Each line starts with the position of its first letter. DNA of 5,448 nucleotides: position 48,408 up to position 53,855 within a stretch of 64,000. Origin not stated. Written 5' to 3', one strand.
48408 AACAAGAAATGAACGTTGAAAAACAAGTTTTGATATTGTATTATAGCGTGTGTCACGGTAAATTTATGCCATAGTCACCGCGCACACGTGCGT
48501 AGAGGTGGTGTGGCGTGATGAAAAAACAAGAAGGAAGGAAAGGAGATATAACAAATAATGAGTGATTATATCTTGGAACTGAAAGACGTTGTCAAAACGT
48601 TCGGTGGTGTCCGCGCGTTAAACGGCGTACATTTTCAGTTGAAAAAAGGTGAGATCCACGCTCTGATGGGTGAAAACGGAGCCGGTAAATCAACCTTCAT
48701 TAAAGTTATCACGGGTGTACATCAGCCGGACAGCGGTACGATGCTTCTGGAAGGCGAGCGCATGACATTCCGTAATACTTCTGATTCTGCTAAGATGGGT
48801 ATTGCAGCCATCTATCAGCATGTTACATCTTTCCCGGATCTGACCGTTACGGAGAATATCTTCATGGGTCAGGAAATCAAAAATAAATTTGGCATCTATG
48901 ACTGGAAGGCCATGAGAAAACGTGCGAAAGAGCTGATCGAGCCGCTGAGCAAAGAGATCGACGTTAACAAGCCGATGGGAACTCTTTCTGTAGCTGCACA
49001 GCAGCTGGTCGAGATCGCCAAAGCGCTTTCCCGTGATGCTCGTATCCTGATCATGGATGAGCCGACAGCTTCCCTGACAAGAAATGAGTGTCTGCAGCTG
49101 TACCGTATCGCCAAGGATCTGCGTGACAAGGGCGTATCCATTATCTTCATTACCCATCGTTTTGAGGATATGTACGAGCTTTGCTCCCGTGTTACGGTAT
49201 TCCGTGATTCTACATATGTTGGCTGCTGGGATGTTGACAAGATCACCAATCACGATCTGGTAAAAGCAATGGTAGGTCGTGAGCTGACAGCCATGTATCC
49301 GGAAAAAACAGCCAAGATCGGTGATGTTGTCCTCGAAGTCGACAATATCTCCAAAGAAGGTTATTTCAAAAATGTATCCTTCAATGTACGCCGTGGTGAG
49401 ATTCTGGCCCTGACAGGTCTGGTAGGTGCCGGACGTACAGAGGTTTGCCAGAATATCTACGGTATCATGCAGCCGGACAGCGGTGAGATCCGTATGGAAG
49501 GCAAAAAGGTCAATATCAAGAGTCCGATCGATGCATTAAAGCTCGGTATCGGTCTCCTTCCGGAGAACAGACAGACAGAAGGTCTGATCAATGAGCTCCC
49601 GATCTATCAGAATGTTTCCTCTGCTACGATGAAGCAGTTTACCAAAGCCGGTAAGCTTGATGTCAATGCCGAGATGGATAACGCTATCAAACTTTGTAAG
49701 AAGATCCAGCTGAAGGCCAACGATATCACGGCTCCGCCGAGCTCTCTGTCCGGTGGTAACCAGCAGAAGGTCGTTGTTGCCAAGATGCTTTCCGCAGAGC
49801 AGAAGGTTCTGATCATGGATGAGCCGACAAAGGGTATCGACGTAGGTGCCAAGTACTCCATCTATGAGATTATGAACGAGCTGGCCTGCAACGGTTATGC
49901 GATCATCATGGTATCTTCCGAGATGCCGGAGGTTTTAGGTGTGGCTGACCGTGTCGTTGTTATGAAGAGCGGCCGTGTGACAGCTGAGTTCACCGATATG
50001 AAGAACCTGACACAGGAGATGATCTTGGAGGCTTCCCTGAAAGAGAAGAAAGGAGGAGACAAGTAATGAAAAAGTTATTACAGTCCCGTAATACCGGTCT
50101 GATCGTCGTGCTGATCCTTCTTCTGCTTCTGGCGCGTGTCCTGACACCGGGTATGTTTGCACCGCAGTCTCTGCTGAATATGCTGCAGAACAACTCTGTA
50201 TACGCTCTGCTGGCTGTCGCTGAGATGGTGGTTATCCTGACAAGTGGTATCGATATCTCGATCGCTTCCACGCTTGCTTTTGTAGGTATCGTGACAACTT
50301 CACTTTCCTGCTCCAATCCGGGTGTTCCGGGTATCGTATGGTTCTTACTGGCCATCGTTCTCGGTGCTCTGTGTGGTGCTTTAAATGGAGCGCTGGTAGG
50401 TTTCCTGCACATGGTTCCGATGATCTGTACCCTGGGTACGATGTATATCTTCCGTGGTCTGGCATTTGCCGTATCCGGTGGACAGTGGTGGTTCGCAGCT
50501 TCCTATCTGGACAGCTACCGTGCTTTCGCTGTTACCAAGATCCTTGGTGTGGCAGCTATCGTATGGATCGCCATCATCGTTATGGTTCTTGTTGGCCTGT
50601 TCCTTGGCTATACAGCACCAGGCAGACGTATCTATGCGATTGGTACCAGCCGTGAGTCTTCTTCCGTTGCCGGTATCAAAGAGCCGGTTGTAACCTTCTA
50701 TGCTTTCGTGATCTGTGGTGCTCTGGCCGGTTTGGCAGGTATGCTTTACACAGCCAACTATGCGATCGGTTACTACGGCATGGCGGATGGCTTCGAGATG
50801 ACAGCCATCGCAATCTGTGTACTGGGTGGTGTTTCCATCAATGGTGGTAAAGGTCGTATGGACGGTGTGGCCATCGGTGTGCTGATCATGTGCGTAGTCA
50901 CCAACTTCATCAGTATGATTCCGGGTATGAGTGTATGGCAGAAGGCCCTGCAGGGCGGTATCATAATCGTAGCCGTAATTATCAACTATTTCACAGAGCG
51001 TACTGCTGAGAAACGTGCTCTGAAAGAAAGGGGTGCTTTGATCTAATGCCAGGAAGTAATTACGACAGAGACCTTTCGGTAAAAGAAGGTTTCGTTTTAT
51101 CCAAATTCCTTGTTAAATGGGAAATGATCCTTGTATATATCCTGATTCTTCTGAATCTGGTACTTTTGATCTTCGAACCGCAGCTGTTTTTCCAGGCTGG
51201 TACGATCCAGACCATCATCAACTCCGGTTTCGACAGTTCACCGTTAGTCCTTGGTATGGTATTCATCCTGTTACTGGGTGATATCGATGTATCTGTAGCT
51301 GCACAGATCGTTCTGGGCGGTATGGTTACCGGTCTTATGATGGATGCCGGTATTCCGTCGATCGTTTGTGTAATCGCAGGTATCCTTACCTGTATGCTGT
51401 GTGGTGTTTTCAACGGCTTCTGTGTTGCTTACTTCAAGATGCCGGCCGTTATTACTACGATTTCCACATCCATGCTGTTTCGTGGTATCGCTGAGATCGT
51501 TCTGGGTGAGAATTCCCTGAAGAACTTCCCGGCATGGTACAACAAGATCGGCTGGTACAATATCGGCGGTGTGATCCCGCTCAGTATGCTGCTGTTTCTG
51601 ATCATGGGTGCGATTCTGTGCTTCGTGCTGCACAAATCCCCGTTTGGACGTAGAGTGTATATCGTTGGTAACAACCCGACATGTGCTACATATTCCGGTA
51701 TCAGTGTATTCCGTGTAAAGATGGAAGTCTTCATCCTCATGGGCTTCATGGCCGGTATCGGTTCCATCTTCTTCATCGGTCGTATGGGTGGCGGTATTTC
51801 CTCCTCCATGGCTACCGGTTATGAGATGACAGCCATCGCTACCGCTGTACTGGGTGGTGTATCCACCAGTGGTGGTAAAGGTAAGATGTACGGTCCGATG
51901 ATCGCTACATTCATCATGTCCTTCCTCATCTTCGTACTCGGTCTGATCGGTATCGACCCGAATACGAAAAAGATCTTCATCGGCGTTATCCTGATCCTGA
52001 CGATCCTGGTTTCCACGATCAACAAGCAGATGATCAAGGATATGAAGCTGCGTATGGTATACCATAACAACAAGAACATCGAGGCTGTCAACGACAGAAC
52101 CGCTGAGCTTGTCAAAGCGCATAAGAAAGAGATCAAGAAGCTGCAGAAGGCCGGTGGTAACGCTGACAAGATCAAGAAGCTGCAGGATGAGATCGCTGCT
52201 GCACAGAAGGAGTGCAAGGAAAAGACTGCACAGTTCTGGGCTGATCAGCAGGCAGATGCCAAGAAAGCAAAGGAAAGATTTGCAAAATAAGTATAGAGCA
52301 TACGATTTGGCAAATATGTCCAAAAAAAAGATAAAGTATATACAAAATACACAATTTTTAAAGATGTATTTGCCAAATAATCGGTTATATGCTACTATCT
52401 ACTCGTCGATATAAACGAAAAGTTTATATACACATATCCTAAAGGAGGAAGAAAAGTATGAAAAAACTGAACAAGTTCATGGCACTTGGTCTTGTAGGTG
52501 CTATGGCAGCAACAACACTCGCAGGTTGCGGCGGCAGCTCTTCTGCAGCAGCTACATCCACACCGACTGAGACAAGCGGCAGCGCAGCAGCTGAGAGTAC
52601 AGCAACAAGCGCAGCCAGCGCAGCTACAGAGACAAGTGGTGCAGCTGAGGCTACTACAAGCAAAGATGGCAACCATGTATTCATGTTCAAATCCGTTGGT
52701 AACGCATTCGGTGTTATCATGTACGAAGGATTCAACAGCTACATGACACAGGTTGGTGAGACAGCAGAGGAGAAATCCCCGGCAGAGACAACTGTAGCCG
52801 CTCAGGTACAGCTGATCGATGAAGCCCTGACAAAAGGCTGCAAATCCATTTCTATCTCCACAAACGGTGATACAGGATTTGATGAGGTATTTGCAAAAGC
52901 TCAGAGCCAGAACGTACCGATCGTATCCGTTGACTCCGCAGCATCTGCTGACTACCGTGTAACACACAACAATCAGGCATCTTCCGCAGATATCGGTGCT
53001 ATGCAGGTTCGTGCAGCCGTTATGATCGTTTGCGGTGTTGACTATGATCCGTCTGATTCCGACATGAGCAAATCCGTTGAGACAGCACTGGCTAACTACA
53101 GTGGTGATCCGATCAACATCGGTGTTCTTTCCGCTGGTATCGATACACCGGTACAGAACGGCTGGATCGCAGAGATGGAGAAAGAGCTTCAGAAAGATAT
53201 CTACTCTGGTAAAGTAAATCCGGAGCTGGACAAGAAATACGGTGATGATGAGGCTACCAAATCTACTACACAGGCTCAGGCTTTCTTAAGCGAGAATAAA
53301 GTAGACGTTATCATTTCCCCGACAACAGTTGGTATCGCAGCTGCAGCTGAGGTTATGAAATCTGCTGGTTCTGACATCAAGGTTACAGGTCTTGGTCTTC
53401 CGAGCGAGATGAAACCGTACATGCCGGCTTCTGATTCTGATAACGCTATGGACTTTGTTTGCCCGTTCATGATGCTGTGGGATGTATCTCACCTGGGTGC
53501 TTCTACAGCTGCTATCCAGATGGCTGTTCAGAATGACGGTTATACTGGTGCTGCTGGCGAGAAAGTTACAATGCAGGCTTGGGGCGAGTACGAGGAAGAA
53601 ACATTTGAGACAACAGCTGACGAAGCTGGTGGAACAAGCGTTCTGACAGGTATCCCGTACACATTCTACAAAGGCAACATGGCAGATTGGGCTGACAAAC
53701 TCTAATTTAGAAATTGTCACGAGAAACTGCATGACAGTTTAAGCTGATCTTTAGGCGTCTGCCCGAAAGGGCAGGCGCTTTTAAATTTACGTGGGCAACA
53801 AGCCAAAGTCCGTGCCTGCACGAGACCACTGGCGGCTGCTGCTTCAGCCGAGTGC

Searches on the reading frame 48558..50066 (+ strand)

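Call 61: search_protein_families(library=pfam, proteins=[window:48558-50066:+], max_evalue=0.00001)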
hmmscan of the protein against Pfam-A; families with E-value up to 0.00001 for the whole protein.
window:48558-50066:+ (502 aa): 3 families
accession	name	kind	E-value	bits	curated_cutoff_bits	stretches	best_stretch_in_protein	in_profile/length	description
PF00005.33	ABC_tran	-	2e-60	203.7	25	2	21-171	1-137/137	ABC transporter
PF13304.12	AAA_21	-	8.7e-09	36.3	27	0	389-452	230-296/304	AAA domain, putative AbiEii toxin, Type IV TA system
PF13401.12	AAA_22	-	8.8e-07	29.7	27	0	33-200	7-123/130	AAA domain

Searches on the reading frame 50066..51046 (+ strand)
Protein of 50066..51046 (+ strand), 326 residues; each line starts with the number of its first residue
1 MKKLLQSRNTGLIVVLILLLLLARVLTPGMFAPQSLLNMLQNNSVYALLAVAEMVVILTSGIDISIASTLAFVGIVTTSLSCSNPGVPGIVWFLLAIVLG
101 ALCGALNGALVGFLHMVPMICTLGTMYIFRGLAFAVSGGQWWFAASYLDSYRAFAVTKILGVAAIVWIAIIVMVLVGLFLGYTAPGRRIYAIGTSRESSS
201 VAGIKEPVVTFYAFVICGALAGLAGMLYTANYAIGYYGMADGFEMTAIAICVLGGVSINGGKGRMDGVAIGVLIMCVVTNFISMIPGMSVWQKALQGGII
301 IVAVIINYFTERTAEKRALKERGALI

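Call 61: search_protein_families(library=pfam, proteins=[window:50066-51046:+], max_evalue=0.00001)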
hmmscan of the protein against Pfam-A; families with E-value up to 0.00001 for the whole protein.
window:50066-51046:+ (326 aa): 1 family
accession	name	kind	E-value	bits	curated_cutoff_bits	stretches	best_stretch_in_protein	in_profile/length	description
PF02653.21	BPD_transp_2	-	4.5e-30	105.1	26.8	1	36-304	2-269/269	Branched-chain amino acid transport system / permease component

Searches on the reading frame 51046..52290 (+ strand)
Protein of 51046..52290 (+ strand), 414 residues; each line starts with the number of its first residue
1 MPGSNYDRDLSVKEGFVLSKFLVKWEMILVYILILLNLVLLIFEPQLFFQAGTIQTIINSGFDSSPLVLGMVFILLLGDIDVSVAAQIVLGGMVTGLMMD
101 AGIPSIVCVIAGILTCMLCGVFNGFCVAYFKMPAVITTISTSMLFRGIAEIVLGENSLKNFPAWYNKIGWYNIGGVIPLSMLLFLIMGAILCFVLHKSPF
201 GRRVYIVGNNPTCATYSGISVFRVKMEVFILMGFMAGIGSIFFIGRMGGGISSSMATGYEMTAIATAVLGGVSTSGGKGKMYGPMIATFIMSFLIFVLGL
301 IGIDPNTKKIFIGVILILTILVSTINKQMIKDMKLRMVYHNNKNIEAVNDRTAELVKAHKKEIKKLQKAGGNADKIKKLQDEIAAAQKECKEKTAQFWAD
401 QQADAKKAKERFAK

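Call 61: search_protein_families(library=pfam, proteins=[window:51046-52290:+], max_evalue=0.00001)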
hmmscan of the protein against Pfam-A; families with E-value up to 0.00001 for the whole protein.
window:51046-52290:+ (414 aa): 1 family
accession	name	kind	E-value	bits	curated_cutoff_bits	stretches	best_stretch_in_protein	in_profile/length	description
PF02653.21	BPD_transp_2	-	2.3e-34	119.2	26.8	1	67-319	15-268/269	Branched-chain amino acid transport system / permease component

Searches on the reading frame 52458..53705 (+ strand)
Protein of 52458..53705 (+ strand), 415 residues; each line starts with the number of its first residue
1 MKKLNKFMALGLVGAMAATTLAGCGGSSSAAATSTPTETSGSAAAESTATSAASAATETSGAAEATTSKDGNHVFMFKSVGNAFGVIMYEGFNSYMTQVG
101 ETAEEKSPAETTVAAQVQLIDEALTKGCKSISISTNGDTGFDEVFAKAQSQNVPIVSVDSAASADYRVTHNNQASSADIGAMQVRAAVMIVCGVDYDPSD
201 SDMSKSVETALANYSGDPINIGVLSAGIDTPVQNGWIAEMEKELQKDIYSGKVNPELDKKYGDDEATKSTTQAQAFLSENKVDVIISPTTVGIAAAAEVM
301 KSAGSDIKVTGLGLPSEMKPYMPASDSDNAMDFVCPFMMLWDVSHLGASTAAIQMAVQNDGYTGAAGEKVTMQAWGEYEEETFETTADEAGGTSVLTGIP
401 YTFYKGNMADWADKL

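Call 61: search_protein_families(library=pfam, proteins=[window:52458-53705:+], max_evalue=0.00001)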
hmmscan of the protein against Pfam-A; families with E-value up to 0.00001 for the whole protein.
window:52458-53705:+ (415 aa): 1 family
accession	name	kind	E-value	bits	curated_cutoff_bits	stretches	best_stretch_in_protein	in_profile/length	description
PF13407.12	Peripla_BP_4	-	1.8e-35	123.1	35.1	1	74-356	2-252/258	Periplasmic binding protein domain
